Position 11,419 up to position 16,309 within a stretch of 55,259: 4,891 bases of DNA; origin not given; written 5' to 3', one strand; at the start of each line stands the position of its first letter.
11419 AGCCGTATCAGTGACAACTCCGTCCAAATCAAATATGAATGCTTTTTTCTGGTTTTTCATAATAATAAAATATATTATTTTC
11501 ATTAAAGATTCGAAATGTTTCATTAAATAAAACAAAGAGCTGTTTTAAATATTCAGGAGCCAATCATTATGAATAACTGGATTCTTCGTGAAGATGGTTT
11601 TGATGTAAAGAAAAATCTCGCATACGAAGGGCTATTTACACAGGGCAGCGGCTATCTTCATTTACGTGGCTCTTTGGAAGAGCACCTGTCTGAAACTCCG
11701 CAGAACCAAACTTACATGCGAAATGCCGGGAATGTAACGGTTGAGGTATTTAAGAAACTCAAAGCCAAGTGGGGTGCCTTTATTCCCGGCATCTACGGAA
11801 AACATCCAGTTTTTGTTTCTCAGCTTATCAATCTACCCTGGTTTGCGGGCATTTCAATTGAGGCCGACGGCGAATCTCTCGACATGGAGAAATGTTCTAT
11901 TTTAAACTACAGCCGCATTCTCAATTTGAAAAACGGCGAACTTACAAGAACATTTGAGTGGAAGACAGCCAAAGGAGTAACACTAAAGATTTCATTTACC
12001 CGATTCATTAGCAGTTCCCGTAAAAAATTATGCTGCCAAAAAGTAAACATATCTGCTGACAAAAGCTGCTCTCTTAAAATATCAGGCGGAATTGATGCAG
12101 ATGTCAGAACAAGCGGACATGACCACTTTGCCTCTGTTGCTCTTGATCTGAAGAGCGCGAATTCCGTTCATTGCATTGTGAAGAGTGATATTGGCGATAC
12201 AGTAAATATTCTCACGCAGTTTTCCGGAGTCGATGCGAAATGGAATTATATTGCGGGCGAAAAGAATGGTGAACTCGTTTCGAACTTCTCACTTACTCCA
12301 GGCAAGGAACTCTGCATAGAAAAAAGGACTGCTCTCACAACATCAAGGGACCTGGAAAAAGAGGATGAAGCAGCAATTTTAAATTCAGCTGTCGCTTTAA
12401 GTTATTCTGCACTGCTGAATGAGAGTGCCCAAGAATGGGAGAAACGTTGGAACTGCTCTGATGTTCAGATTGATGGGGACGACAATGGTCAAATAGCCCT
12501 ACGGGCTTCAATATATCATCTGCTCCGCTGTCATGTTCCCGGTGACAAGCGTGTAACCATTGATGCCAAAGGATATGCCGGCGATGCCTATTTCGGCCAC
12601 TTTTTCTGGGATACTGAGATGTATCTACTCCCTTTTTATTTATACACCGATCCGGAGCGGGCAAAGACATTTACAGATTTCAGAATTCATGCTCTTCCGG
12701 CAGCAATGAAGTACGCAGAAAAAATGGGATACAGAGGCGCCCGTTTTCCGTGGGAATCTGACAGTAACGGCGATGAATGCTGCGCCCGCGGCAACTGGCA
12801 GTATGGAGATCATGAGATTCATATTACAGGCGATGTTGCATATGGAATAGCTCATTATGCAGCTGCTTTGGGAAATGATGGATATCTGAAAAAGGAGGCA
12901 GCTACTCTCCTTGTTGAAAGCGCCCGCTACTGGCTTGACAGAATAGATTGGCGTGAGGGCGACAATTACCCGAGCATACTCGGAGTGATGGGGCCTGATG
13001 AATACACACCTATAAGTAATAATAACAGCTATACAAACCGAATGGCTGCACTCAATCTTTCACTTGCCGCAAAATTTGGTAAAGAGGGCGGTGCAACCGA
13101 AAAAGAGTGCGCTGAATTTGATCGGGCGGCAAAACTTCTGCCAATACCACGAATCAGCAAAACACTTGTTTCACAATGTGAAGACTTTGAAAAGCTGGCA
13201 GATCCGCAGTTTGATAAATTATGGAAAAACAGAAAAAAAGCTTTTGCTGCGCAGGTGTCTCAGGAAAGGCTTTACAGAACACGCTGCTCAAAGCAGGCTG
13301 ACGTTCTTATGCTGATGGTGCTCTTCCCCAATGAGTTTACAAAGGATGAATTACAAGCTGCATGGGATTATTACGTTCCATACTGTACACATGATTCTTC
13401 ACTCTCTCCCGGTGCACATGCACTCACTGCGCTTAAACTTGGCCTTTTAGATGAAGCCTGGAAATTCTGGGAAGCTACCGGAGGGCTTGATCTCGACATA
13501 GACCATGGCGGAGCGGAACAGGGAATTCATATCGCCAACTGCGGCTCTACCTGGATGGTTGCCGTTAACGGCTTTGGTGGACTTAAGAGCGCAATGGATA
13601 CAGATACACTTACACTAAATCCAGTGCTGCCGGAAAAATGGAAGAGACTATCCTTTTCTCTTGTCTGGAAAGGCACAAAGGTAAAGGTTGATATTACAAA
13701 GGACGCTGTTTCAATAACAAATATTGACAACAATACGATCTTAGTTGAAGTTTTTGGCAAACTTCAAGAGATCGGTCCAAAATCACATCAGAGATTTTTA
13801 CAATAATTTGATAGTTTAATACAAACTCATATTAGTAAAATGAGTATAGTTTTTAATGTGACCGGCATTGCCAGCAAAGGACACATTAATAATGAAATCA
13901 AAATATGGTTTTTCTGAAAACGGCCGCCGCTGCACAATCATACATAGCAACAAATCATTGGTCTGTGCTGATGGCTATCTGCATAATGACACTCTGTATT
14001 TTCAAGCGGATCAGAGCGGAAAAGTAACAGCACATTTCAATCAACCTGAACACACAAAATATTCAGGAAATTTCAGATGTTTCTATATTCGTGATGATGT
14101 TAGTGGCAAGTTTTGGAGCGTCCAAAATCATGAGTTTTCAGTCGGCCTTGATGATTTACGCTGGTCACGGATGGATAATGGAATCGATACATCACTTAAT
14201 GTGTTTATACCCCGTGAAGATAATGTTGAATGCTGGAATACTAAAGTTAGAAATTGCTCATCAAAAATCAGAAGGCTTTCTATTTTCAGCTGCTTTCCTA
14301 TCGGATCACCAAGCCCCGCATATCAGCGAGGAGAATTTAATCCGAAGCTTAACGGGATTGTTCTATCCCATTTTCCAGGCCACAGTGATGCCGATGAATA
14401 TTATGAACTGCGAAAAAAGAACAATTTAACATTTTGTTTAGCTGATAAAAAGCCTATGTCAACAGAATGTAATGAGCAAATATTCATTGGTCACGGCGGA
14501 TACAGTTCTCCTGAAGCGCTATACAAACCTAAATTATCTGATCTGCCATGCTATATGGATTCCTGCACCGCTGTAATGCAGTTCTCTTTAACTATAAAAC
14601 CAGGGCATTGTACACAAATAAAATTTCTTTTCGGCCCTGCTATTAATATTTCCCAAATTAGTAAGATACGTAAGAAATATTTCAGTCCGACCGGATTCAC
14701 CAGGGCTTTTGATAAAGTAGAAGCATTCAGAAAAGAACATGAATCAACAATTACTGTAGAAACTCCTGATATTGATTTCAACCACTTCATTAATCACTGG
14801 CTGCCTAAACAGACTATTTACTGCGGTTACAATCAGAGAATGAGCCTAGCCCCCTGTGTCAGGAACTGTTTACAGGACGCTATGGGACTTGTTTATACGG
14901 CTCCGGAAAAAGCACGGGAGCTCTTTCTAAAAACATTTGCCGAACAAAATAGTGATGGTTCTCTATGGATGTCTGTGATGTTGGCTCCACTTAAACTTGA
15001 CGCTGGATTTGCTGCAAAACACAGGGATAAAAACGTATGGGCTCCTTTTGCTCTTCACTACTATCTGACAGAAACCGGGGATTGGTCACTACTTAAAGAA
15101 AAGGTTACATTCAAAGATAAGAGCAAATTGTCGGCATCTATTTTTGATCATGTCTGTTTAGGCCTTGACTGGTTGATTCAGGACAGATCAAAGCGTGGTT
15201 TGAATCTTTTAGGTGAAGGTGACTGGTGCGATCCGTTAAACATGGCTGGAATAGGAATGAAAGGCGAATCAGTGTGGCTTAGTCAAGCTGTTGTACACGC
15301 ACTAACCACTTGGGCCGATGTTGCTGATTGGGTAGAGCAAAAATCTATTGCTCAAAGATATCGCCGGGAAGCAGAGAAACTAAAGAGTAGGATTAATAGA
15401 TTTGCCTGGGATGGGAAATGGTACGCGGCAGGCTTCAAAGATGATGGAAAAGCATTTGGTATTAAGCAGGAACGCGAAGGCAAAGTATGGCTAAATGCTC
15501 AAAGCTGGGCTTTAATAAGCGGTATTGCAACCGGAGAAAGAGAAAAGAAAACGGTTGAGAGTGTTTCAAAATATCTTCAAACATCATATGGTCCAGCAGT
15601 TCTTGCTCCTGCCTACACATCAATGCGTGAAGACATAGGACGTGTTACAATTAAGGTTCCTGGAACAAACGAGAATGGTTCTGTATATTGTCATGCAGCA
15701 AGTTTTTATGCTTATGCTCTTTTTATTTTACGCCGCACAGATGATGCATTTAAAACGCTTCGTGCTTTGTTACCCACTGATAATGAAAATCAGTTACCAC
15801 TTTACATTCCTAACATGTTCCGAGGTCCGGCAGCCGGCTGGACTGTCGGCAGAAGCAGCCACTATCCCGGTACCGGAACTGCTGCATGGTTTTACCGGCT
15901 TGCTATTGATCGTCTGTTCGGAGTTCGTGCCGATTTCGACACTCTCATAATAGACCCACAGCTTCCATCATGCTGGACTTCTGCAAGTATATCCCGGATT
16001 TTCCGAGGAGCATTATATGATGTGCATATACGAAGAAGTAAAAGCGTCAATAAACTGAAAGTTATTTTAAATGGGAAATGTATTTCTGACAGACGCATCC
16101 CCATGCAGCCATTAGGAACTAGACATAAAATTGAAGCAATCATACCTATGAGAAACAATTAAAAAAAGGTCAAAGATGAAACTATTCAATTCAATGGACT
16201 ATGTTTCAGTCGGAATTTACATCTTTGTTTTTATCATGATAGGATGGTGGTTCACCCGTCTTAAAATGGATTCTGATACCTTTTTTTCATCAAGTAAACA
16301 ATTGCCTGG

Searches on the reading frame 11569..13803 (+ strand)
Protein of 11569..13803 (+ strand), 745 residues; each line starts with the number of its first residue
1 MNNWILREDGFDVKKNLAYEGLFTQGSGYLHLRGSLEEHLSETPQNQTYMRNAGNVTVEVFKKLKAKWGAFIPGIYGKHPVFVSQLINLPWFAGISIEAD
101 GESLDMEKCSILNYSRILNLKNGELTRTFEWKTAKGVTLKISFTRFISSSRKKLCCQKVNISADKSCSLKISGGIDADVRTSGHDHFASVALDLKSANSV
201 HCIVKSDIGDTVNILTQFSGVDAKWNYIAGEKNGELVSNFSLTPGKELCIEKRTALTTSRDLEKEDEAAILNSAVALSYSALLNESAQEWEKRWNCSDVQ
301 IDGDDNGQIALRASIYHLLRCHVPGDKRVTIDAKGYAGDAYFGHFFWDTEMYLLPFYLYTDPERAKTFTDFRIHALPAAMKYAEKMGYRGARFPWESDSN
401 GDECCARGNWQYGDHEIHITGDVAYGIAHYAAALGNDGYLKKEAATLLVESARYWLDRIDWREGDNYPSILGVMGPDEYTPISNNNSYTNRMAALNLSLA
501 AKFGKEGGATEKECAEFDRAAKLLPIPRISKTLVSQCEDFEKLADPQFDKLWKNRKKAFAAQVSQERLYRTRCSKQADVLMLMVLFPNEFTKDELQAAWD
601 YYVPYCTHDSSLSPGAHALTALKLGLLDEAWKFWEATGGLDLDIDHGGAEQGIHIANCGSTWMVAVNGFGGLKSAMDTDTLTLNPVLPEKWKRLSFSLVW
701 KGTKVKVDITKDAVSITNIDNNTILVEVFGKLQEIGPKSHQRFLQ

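Call 57: search_protein_families(library=pfam, proteins=[window:11569-13803:+], max_evalue=0.00001)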
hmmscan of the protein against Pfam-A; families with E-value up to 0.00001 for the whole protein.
window:11569-13803:+ (745 aa): 3 families
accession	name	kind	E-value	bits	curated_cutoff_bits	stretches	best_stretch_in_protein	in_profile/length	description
PF03632.21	Glyco_hydro_65m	-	1.2e-92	311.2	27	1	313-663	2-371/371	Glycosyl hydrolase family 65 central catalytic domain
PF03636.21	Glyco_hydro_65N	-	8.6e-39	134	26.6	1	7-260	1-233/233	Glycosyl hydrolase family 65, N-terminal domain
PF03633.20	Glyco_hydro_65C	-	2.2e-14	53.4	22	1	677-731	4-58/62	Glycosyl hydrolase family 65, C-terminal domain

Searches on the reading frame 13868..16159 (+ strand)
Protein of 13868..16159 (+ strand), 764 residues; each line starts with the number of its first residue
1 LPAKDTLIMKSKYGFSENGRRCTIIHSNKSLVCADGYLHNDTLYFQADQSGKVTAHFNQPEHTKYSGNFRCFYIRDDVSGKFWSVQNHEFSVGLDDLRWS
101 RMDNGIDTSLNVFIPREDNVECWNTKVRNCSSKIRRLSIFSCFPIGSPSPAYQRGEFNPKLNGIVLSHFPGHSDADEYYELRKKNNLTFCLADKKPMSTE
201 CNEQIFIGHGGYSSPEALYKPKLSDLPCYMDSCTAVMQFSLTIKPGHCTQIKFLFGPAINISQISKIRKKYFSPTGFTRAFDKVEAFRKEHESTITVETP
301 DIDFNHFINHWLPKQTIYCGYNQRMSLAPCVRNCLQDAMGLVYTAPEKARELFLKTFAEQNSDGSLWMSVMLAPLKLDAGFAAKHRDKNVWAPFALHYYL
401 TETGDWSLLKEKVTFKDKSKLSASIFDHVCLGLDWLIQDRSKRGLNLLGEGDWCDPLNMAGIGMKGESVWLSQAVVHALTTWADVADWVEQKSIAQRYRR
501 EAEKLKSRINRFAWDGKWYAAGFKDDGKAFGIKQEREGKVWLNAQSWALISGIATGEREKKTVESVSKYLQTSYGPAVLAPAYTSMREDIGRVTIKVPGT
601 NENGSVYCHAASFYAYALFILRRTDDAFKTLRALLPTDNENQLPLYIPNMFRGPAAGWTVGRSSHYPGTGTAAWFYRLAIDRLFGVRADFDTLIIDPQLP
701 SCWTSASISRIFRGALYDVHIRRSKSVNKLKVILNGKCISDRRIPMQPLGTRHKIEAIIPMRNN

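Call 57: search_protein_families(library=pfam, proteins=[window:13868-16159:+], max_evalue=0.00001)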
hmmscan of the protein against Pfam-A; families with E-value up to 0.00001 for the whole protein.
window:13868-16159:+ (764 aa): 2 families
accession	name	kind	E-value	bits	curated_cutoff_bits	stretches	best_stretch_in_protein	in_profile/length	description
PF17167.11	Glyco_hydro_94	-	5.7e-71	239.9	27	1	291-685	5-420/420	Glycosyl hydrolase 94 superfamily, catalytic domain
PF06165.18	GH94_b-supersand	-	2.1e-21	77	23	1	68-256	47-251/251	Glycosyl hydrolase 94, supersandwich domain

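Call 80: find_related_loci(query=window:13868-16159:+, collection=genome_contigs, flank=1000)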
Query window:13868-16159:+ (764 aa) in genome_contigs; peptide patterns used: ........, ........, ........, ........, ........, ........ (x = any residue, [..] = any of these).
72 stretches matched a pattern; 31 encode a relative of the query (tblastn E <= 1e-3); 31 distinct loci.
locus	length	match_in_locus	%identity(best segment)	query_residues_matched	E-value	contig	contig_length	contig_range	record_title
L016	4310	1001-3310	59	1-755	0e+0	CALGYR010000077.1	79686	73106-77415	MAG TPA_asm: uncultured bacterium isolate SRR6007444_bin.47_CONCOCT_v1.1_MAG genome assembly, contig: ERZ724098.155, who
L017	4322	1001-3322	60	4-760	0e+0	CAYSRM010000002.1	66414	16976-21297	MAG TPA_asm: uncultured Victivallales bacterium isolate SRP332253_co1_72 genome assembly, contig: NODE_409_length_66414_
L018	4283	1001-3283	44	13-760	0e+0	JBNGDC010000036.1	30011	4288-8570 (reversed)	MAG: Phycisphaerae bacterium isolate E05-017 bin55.fa-36, whole genome shotgun sequence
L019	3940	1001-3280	44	14-760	0e+0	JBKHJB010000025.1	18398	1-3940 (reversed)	MAG: Phycisphaerae bacterium isolate D4M11_13 NODE_1535_length_18398_cov_11.686856, whole genome shotgun sequence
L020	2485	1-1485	63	279-764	0e+0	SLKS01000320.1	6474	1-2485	MAG: Kiritimatiellae bacterium isolate CSSed165cm_27R1 CSSed16-5cm-56323, whole genome shotgun sequence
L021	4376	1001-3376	41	3-760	0e+0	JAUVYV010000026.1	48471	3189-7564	MAG: Phycisphaerales bacterium isolate CSMAG_1251 CSMAG_1251_k141_407470_length_48471_cov_51.7652, whole genome shotgun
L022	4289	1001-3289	41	15-755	0e+0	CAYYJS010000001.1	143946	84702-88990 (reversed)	MAG TPA_asm: uncultured Victivallales bacterium isolate SRP272421_co2_539 genome assembly, contig: NODE_72_length_143946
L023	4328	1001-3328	36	29-760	2e-163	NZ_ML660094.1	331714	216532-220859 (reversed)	Exilibacterium tricleocarpae strain R142 Scaffold8, whole genome shotgun sequence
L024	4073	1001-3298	37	29-759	1e-160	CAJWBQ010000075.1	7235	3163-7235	MAG TPA_asm: uncultured Cellvibrionales bacterium isolate SRR5469033_bin.40_MetaBAT_v2.12.1_MAG genome assembly, contig:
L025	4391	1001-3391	36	7-763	8e-159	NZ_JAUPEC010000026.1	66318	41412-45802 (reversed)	Pseudocolwellia sp. AS88 isolate_88_26, whole genome shotgun sequence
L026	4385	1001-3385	35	7-761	6e-158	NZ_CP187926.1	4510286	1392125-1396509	Pseudocolwellia sp. HL-MZ7 chromosome, complete genome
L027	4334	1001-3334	35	23-760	4e-155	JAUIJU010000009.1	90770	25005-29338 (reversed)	MAG: Gammaproteobacteria bacterium isolate Co_bin.328 NODE_2297_length_90770_cov_1.718390, whole genome shotgun sequence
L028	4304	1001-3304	34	34-763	3e-153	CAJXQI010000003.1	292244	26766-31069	MAG TPA_asm: uncultured Colwellia sp. isolate SRR3933263_bin.3_MetaBAT_v2.12.1_MAG genome assembly, contig: NODE_6_lengt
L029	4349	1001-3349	35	15-760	2e-151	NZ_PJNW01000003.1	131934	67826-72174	Pleomorphomonas diazotrophica strain R5-392 diazotrophica_contig_3, whole genome shotgun sequence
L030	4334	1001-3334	35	23-764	9e-153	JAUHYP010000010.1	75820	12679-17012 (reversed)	MAG: Gammaproteobacteria bacterium isolate 3_bin.7 NODE_555_length_75820_cov_49.338605, whole genome shotgun sequence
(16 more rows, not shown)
